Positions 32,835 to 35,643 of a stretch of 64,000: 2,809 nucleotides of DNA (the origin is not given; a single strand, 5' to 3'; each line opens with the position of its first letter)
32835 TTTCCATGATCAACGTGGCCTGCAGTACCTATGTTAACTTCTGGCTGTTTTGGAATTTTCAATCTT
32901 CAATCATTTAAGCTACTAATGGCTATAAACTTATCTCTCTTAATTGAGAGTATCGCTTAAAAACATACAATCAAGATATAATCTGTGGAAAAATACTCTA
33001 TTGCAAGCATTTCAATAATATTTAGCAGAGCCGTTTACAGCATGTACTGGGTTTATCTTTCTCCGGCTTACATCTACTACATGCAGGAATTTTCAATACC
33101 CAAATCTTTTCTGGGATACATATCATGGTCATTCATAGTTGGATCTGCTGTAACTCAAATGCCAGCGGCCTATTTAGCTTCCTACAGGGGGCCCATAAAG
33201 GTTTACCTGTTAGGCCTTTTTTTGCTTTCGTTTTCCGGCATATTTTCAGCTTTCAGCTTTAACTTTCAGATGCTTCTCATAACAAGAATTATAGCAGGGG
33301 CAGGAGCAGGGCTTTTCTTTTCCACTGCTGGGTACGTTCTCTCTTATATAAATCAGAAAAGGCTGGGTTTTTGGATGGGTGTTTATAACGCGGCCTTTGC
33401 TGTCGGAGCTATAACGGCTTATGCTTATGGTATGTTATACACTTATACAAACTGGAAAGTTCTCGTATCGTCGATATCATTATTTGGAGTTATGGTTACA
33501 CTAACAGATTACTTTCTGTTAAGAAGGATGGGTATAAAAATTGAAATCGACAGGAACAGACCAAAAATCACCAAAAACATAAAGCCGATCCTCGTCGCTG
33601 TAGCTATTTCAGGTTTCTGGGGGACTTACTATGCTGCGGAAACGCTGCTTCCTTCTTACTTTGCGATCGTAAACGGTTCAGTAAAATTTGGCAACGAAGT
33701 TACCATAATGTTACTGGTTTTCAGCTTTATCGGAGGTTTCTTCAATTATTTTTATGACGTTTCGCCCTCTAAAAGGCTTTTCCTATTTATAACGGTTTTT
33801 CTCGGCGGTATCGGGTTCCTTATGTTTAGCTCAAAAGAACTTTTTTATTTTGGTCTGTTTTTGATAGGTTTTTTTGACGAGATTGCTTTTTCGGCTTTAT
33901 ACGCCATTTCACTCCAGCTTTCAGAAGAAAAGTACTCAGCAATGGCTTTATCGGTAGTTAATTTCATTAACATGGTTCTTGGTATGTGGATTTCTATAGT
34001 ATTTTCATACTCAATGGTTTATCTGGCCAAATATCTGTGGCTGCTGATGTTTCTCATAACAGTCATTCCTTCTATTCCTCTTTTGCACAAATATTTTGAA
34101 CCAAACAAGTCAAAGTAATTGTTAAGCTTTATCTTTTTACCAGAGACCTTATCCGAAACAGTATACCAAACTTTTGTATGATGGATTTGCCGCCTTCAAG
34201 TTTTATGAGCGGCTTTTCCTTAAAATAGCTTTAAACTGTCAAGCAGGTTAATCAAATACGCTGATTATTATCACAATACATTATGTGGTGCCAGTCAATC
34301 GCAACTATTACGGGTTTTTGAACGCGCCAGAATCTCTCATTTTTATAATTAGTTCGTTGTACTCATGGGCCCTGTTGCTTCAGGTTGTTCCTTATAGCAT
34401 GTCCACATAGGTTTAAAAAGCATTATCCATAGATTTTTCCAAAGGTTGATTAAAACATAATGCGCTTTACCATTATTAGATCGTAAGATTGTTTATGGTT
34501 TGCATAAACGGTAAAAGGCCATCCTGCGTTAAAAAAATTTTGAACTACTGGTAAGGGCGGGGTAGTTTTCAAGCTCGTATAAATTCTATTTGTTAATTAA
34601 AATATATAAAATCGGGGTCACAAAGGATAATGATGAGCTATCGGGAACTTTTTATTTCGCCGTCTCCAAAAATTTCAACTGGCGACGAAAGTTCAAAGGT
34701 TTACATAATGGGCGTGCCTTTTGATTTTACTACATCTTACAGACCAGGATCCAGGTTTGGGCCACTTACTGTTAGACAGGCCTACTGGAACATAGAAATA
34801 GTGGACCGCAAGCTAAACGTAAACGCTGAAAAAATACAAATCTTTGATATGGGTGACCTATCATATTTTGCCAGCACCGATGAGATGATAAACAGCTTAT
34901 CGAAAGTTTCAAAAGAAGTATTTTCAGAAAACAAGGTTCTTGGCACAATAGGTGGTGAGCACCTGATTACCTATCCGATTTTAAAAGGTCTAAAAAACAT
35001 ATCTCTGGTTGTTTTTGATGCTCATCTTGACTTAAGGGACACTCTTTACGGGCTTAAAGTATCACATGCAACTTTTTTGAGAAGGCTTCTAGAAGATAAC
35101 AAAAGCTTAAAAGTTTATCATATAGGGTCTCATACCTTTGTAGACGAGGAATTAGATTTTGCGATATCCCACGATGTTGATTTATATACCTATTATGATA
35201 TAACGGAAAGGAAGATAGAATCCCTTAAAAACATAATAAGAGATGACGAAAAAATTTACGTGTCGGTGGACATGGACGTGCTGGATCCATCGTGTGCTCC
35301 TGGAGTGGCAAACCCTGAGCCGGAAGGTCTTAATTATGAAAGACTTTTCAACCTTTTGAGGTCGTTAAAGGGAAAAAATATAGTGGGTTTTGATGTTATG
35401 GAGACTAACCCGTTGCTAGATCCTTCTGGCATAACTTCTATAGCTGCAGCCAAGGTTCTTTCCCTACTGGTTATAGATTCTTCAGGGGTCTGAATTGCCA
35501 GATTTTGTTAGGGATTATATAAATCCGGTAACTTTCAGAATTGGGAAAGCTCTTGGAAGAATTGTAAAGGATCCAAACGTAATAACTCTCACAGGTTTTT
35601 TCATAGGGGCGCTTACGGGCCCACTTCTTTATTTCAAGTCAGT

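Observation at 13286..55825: Family of TnpB-less 'omegaRNA cassettes': mini IS605 elements with their own TATA-like element, each abutting a different guide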

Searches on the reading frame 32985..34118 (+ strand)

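Call 16: search_protein_families(library=pfam, proteins=[window:32985-34118:+])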
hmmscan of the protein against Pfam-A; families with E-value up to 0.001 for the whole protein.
window:32985-34118:+ (377 aa): 1 family
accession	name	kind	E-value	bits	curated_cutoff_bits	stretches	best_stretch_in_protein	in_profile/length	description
PF07690.21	MFS_1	-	4.3e-29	102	33.4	2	12-334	2-344/347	Major Facilitator Superfamily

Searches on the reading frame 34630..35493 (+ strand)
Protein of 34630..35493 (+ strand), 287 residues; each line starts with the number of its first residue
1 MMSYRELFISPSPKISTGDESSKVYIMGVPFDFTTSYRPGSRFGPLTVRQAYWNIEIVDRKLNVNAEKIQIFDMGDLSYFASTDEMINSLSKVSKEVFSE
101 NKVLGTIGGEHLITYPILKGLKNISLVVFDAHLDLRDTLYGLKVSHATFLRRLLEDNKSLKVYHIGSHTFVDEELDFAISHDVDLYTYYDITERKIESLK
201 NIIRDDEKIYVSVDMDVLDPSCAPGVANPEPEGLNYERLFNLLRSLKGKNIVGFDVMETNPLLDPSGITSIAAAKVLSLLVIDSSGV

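Call 16: search_protein_families(library=pfam, proteins=[window:34630-35493:+])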
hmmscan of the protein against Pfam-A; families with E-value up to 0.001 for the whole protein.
window:34630-35493:+ (287 aa): 1 family
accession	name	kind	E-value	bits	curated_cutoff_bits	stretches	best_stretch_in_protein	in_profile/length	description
PF00491.26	Arginase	-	5e-71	239.9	22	1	23-278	2-275/280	Arginase family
